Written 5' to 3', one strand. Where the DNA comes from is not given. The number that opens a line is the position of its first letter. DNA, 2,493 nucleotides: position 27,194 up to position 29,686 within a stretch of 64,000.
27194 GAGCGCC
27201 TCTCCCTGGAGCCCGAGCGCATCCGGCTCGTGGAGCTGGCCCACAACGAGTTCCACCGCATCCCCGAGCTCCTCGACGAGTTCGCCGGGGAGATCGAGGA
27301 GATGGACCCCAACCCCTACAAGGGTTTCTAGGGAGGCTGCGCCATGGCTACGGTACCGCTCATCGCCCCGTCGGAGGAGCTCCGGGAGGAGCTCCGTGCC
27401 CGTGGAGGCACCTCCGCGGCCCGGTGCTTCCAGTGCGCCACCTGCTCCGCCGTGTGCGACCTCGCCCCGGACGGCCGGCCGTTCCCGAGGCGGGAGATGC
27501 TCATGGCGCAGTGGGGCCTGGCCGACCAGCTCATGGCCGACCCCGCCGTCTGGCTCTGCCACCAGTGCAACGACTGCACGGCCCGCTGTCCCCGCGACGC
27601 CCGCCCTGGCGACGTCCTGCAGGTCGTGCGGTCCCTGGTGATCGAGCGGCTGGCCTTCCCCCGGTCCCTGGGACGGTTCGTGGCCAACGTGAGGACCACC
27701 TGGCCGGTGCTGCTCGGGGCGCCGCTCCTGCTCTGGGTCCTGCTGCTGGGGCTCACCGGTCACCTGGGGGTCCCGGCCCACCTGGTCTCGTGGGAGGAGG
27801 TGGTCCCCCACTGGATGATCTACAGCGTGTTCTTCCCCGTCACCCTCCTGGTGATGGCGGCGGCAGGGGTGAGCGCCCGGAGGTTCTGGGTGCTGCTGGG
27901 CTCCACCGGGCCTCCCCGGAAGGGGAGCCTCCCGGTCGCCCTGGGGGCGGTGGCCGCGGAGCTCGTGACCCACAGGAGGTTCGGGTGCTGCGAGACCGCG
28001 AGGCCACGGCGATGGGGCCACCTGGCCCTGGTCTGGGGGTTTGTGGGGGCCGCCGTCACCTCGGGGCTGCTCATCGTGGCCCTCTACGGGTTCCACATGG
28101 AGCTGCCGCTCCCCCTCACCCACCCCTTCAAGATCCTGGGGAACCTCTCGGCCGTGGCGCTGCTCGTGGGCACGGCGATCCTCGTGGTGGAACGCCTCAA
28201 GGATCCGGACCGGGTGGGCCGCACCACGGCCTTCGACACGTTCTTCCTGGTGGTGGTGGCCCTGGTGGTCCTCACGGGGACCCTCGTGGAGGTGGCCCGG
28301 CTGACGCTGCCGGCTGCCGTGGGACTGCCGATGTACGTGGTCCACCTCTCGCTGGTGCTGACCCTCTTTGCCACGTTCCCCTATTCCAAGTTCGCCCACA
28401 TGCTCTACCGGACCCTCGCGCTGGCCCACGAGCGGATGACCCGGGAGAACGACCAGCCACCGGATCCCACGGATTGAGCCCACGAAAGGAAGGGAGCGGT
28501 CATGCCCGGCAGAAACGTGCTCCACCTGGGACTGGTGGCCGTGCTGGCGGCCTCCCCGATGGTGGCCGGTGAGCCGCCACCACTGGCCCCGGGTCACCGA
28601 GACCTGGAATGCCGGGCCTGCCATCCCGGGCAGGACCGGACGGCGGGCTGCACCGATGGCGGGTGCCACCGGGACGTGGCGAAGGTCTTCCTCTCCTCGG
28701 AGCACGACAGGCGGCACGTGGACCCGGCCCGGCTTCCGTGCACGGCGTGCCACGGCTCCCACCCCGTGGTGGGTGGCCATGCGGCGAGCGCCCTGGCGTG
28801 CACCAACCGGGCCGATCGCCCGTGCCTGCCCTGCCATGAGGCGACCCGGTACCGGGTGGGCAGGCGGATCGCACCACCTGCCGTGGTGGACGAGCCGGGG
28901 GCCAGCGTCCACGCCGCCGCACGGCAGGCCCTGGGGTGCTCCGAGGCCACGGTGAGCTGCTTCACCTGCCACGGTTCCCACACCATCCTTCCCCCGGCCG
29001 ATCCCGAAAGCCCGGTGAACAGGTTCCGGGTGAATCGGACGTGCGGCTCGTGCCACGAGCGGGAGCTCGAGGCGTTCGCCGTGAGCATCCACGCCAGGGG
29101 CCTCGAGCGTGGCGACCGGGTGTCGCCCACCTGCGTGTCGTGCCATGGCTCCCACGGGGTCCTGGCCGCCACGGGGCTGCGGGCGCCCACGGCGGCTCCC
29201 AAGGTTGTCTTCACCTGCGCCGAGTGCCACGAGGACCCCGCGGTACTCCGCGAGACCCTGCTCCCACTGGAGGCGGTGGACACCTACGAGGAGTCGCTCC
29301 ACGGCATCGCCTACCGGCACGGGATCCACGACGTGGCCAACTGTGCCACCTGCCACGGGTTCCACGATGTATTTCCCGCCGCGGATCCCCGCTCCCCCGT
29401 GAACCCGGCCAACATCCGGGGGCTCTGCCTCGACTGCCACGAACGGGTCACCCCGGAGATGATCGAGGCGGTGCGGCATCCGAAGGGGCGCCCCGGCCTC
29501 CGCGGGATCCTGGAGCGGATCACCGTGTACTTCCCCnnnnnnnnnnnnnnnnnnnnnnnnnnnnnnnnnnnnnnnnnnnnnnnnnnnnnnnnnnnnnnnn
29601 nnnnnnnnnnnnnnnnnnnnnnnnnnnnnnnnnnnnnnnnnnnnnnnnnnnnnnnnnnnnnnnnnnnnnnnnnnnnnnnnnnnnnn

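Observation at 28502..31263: Multihaem cytochrome c covalently fused to a TauE/SafE (TSUP) anion permease, plus a TIGR02186-like partner, wedged between qmoC and sat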

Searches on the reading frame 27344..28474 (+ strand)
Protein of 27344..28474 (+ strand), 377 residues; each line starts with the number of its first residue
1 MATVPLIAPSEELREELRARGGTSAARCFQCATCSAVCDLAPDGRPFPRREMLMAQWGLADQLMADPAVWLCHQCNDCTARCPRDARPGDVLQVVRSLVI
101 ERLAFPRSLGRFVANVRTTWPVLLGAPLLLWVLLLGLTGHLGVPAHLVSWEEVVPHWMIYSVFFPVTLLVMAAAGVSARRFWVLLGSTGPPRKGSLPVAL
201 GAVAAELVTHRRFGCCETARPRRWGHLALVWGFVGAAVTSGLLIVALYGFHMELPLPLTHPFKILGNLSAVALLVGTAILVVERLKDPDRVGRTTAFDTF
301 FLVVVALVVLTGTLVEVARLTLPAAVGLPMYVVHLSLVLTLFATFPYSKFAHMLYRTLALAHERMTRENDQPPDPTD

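Call 5: search_protein_families(library=ncbifam, proteins=[window:27344-28474:+], max_evalue=0.01)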
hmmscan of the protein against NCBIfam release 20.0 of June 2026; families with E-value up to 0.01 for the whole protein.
window:27344-28474:+ (377 aa): 12 families
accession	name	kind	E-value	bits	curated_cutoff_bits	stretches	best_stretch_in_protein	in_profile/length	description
NF038018.1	qmoC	equivalog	1.4e-115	386.6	300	1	12-362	4-360/360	quinone-interacting membrane-bound oxidoreductase complex subunit QmoC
NF011607.0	PRK15033.1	subfamily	4.4e-21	75.2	524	1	70-367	67-378/389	tricarballylate utilization 4Fe-4S protein TcuB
TIGR02484.1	CitB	equivalog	4e-18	65.7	246.6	1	28-369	16-361/372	tricarballylate utilization 4Fe-4S protein TcuB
TIGR03290.1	CoB_CoM_SS_C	equivalog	2.9e-16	59.7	160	1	27-106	3-82/144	CoB--CoM heterodisulfide reductase subunit C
NF041779.1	hetero_SS_HdrC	equivalog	6.6e-11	42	350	1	13-101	18-105/198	ferredoxin:CoB-CoM heterodisulfide reductase subunit HdrC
NF041890.1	hdrC_Methbact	equivalog_domain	8.1e-11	41.8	270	1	11-115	14-117/192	ferredoxin:CoB-CoM heterodisulfide reductase subunit HdrC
NF008369.0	PRK11168.1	equivalog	1.8e-05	23.8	278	1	23-99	8-87/401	anaerobic glycerol-3-phosphate dehydrogenase subunit C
NF009226.0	PRK12576.1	equivalog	3.7e-05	23.2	344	1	68-98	206-236/317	succinate dehydrogenase/fumarate reductase iron-sulfur subunit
NF045663.1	diclust_near_Sec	equivalog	8.3e-05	20.8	530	1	23-112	301-395/759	pyridine nucleotide-disulfide oxidoreductase/dicluster-binding protein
TIGR03379.1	glycerol3P_GlpC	equivalog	9.5e-05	21.3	279.9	1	24-97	3-79/397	anaerobic glycerol-3-phosphate dehydrogenase subunit GlpC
NF004616.0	PRK05950.1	subfamily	0.001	18.3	228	0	26-102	147-236/238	succinate dehydrogenase iron-sulfur subunit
NF038037.1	cytob_DsrM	equivalog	0.0059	15.8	300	0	304-353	220-267/320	sulfate reduction electron transfer complex DsrMKJOP subunit DsrM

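Call 6: search_protein_families(library=pfam, proteins=[window:27344-28474:+], max_evalue=0.01)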
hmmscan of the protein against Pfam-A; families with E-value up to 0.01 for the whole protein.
window:27344-28474:+ (377 aa): 6 families
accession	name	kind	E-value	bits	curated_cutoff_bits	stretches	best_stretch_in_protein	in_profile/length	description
PF13183.11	Fer4_8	-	3.5e-08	34.3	27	1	25-85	2-67/68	4Fe-4S dicluster domain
PF13534.11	Fer4_17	-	1.1e-06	29.5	22.2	1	27-85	1-59/61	4Fe-4S dicluster domain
PF13187.11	Fer4_9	-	5e-06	26.9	27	1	27-86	1-51/52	4Fe-4S dicluster domain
PF13237.11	Fer4_10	-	6.9e-05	23.1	25.5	0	71-86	8-25/53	4Fe-4S dicluster domain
PF02665.19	Nitrate_red_gam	-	0.0017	18.5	22.9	1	263-318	88-143/217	Nitrate reductase gamma subunit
PF13484.11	Fer4_16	-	0.003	18.7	30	0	72-88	2-18/66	4Fe-4S double cluster binding domain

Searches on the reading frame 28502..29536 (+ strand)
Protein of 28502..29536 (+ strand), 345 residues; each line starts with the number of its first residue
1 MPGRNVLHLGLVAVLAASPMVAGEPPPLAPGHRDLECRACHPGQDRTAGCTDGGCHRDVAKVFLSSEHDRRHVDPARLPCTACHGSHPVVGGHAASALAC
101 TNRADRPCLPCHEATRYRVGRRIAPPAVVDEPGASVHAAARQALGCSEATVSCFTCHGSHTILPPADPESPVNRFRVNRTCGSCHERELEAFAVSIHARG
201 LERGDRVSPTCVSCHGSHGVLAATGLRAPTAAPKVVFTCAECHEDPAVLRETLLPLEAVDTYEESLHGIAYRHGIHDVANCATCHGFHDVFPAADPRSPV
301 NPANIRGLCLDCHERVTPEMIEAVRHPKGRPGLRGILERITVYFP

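Call 16: search_protein_representatives(protein=window:28502-29536:+)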
Query: 345 residues. Proteins with E-value up to 0.001 (for the whole library): 2844; up to 1e-10: 1433; up to 1e-30: 261. The best 150 are listed.
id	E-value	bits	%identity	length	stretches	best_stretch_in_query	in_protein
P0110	1.2e-100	353.8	53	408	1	12-345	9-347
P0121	8.8e-82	291.7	35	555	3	126-329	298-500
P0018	3.2e-78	280.0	45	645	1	16-345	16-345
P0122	3.0e-77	276.8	36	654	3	177-315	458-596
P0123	2.0e-67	244.5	31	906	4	151-340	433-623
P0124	2.2e-66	241.1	37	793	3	147-326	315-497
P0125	2.3e-66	241.0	33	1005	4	107-326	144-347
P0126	9.4e-60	219.2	33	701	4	135-317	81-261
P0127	2.5e-57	211.2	33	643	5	151-317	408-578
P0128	3.3e-57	210.8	37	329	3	134-318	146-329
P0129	2.2e-56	208.1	37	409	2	32-329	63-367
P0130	7.1e-56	206.5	34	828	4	152-331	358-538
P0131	5.6e-55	203.5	39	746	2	148-314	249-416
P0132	1.7e-54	201.9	39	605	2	151-314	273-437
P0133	3.8e-54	200.8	42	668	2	134-315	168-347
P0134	4.8e-54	200.4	39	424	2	135-336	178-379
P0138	9.1e-53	196.2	40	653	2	126-315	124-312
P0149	8.3e-49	183.2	36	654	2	138-314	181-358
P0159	8.4e-47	176.6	38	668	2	152-314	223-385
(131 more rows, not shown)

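Call 17: search_protein_families(library=pfam, proteins=[P0121, P0122, P0123, P0124, P0133, P0138, P0149, P0159, P0134, P0128], max_evalue=0.001)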
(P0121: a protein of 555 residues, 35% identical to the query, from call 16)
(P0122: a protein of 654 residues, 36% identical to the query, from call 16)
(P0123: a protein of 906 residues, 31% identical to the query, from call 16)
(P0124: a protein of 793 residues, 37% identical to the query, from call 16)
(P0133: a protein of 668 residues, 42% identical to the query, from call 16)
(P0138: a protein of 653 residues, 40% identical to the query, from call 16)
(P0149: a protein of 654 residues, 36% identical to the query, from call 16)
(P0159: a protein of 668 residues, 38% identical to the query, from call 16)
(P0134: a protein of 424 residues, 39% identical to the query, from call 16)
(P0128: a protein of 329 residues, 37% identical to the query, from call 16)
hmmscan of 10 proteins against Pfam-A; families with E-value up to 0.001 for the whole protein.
P0121 (555 aa): 4 families
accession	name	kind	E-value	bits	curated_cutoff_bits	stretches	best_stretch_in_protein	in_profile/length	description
PF09699.15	Paired_CXXCH_1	-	2.1e-20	72.5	20.6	0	252-287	9-39/41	Doubled CXXCH motif (Paired_CXXCH_1)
PF14522.11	Cytochrome_C7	-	2.2e-18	66.3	24.8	1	62-127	6-66/67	Cytochrome c7 and related cytochrome c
PF14537.11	Cytochrom_c3_2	-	1.5e-14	54.7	25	0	30-98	24-79/79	Cytochrome c3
PF22678.1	Cytochrom_c_NrfB-like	-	9.6e-08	32.8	27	0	35-98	1-66/89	Cytochrome c-type protein NrfB-like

P0122 (654 aa): 5 families
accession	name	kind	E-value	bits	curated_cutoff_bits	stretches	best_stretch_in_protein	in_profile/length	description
PF14522.11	Cytochrome_C7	-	3.1e-22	78.6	24.8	2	193-257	15-67/67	Cytochrome c7 and related cytochrome c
PF14537.11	Cytochrom_c3_2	-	7.7e-20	71.6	25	2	165-257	8-79/79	Cytochrome c3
PF09699.15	Paired_CXXCH_1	-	4.8e-17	61.8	20.6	0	223-259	8-39/41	Doubled CXXCH motif (Paired_CXXCH_1)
PF22113.1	Mtrc-MtrF_II-IV_dom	-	5.9e-17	62.2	30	2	438-595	6-164/176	Outer membrane cytochrome MtrC/MtrF-like, domains II/IV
PF02085.21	Cytochrom_CIII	-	4.8e-11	43.3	22.9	0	430-524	22-101/101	Class III cytochrome C family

P0123 (906 aa): 9 families
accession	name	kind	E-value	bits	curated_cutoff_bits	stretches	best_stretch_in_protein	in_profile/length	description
PF14522.11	Cytochrome_C7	-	9.1e-26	89.9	24.8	3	37-108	10-67/67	Cytochrome c7 and related cytochrome c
PF09699.15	Paired_CXXCH_1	-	5.1e-24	84.1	20.6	1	128-158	8-39/41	Doubled CXXCH motif (Paired_CXXCH_1)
PF14537.11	Cytochrom_c3_2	-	3.1e-23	82.5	25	5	75-156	4-79/79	Cytochrome c3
PF22113.1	Mtrc-MtrF_II-IV_dom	-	1.7e-21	77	30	2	303-479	6-175/176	Outer membrane cytochrome MtrC/MtrF-like, domains II/IV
PF01292.26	Ni_hydr_CYTB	-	3.7e-14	53.3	30.1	1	674-856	2-166/179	Prokaryotic cytochrome b561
PF02085.21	Cytochrom_CIII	-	2.2e-08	34.8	22.9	0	73-155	26-101/101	Class III cytochrome C family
PF22678.1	Cytochrom_c_NrfB-like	-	6.5e-05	23.8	27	0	43-132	1-89/89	Cytochrome c-type protein NrfB-like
PF14358.11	DUF4405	-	0.00021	22.2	26.7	1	683-742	4-64/66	Domain of unknown function (DUF4405)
PF00684.25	DnaJ_CXXCXGXG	-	0.00023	21.8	32.7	0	350-401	5-53/65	DnaJ central domain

P0124 (793 aa): 9 families
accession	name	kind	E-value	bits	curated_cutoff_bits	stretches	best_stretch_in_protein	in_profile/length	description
PF14522.11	Cytochrome_C7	-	5.3e-22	77.8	24.8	5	246-325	13-66/67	Cytochrome c7 and related cytochrome c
PF01292.26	Ni_hydr_CYTB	-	7.5e-21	75.1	30.1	1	553-737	1-166/179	Prokaryotic cytochrome b561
PF14537.11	Cytochrom_c3_2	-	3.6e-17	63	25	1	63-152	5-79/79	Cytochrome c3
PF22113.1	Mtrc-MtrF_II-IV_dom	-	4.1e-12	46.4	30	2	245-459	5-166/176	Outer membrane cytochrome MtrC/MtrF-like, domains II/IV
PF09699.15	Paired_CXXCH_1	-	4.7e-10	39.4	20.6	2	189-225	7-38/41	Doubled CXXCH motif (Paired_CXXCH_1)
PF03264.19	Cytochrom_NNT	-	1.2e-07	32.1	24.1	0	26-74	122-167/174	NapC/NirT cytochrome c family, N-terminal region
PF14358.11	DUF4405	-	6.4e-06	27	26.7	1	562-621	3-63/66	Domain of unknown function (DUF4405)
PF02085.21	Cytochrom_CIII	-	0.00011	22.9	22.9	0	56-125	22-84/101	Class III cytochrome C family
PF00684.25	DnaJ_CXXCXGXG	-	0.00013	22.6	32.7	0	235-288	5-55/65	DnaJ central domain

P0133 (668 aa): 6 families
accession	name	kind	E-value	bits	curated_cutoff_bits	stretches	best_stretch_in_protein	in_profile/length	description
PF14522.11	Cytochrome_C7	-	7.9e-18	64.5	24.8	1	80-146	12-66/67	Cytochrome c7 and related cytochrome c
PF14537.11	Cytochrom_c3_2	-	5.4e-16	59.3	25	2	55-146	2-78/79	Cytochrome c3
PF01292.26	Ni_hydr_CYTB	-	9.1e-14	52.1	30.1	1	416-596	2-165/179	Prokaryotic cytochrome b561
PF09699.15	Paired_CXXCH_1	-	6.5e-11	42.2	20.6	1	182-220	7-40/41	Doubled CXXCH motif (Paired_CXXCH_1)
PF22113.1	Mtrc-MtrF_II-IV_dom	-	5.8e-10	39.4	30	1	181-358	6-175/176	Outer membrane cytochrome MtrC/MtrF-like, domains II/IV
PF00684.25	DnaJ_CXXCXGXG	-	5.1e-06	27.1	32.7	0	171-218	5-50/65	DnaJ central domain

P0138 (653 aa): 6 families
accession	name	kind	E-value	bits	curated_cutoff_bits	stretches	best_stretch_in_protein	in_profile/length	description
PF14522.11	Cytochrome_C7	-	2e-14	53.6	24.8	2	40-111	1-67/67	Cytochrome c7 and related cytochrome c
PF14537.11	Cytochrom_c3_2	-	3e-12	47.3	25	1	21-111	1-79/79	Cytochrome c3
PF09699.15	Paired_CXXCH_1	-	1.2e-11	44.5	20.6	1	208-244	9-40/41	Doubled CXXCH motif (Paired_CXXCH_1)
PF22113.1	Mtrc-MtrF_II-IV_dom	-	1.7e-09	37.9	30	0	75-158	81-167/176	Outer membrane cytochrome MtrC/MtrF-like, domains II/IV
PF02085.21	Cytochrom_CIII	-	5.4e-07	30.3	22.9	0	177-244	32-86/101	Class III cytochrome C family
PF00684.25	DnaJ_CXXCXGXG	-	2.4e-05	25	32.7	0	53-113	1-51/65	DnaJ central domain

P0149 (654 aa): 10 families
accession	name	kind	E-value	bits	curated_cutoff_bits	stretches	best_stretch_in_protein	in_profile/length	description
PF01292.26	Ni_hydr_CYTB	-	1.1e-18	68.1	30.1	1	426-608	1-166/179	Prokaryotic cytochrome b561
PF14537.11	Cytochrom_c3_2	-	7.5e-16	58.8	25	1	69-158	2-78/79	Cytochrome c3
PF14522.11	Cytochrome_C7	-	1.2e-15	57.5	24.8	2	68-130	7-66/67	Cytochrome c7 and related cytochrome c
PF09699.15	Paired_CXXCH_1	-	4.6e-14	52.3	20.6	1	194-231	7-39/41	Doubled CXXCH motif (Paired_CXXCH_1)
PF22113.1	Mtrc-MtrF_II-IV_dom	-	1.1e-11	45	30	1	273-358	74-164/176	Outer membrane cytochrome MtrC/MtrF-like, domains II/IV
PF02085.21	Cytochrom_CIII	-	1.4e-07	32.2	22.9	0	65-158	24-101/101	Class III cytochrome C family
PF03264.19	Cytochrom_NNT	-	1.6e-07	31.7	24.1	0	30-80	122-166/174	NapC/NirT cytochrome c family, N-terminal region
PF22678.1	Cytochrom_c_NrfB-like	-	5.4e-07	30.4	27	0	245-288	27-66/89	Cytochrome c-type protein NrfB-like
PF14358.11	DUF4405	-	5.1e-05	24.2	26.7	1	436-493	4-63/66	Domain of unknown function (DUF4405)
PF00684.25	DnaJ_CXXCXGXG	-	0.00017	22.2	32.7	0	119-165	12-55/65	DnaJ central domain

P0159 (668 aa): 5 families
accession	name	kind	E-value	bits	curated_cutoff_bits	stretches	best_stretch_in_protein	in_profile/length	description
PF14522.11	Cytochrome_C7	-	1e-17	64.2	24.8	2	121-187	14-67/67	Cytochrome c7 and related cytochrome c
PF09699.15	Paired_CXXCH_1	-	2.7e-17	62.6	20.6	2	281-318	8-40/41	Doubled CXXCH motif (Paired_CXXCH_1)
PF14537.11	Cytochrom_c3_2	-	7.2e-14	52.5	25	0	121-188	7-66/79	Cytochrome c3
PF01292.26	Ni_hydr_CYTB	-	1.8e-10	41.3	30.1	1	459-635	5-166/179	Prokaryotic cytochrome b561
PF02085.21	Cytochrom_CIII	-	1.1e-08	35.8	22.9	0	92-186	22-101/101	Class III cytochrome C family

P0134 (424 aa): 5 families
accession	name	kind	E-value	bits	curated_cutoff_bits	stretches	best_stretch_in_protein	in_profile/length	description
PF14522.11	Cytochrome_C7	-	1.5e-16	60.4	24.8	0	252-327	15-66/67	Cytochrome c7 and related cytochrome c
PF22113.1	Mtrc-MtrF_II-IV_dom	-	5.7e-14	52.4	30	2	248-363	4-132/176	Outer membrane cytochrome MtrC/MtrF-like, domains II/IV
PF14537.11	Cytochrom_c3_2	-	3.7e-13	50.2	25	2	69-156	6-79/79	Cytochrome c3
PF09699.15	Paired_CXXCH_1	-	3.9e-10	39.7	20.6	1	253-287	9-38/41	Doubled CXXCH motif (Paired_CXXCH_1)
PF02085.21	Cytochrom_CIII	-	4.2e-05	24.3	22.9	0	63-130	24-85/101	Class III cytochrome C family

P0128 (329 aa): 5 families
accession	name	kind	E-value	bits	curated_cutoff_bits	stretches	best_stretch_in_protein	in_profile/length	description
PF14522.11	Cytochrome_C7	-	3.9e-14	52.6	24.8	2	160-226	12-66/67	Cytochrome c7 and related cytochrome c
PF14537.11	Cytochrom_c3_2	-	1.1e-11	45.5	25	1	25-124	5-78/79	Cytochrome c3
PF09699.15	Paired_CXXCH_1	-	6.9e-11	42.1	20.6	2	161-198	6-38/41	Doubled CXXCH motif (Paired_CXXCH_1)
PF00684.25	DnaJ_CXXCXGXG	-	5.9e-10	39.7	32.7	0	209-259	6-53/65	DnaJ central domain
PF22678.1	Cytochrom_c_NrfB-like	-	2.8e-06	28.2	27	0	52-141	1-83/89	Cytochrome c-type protein NrfB-like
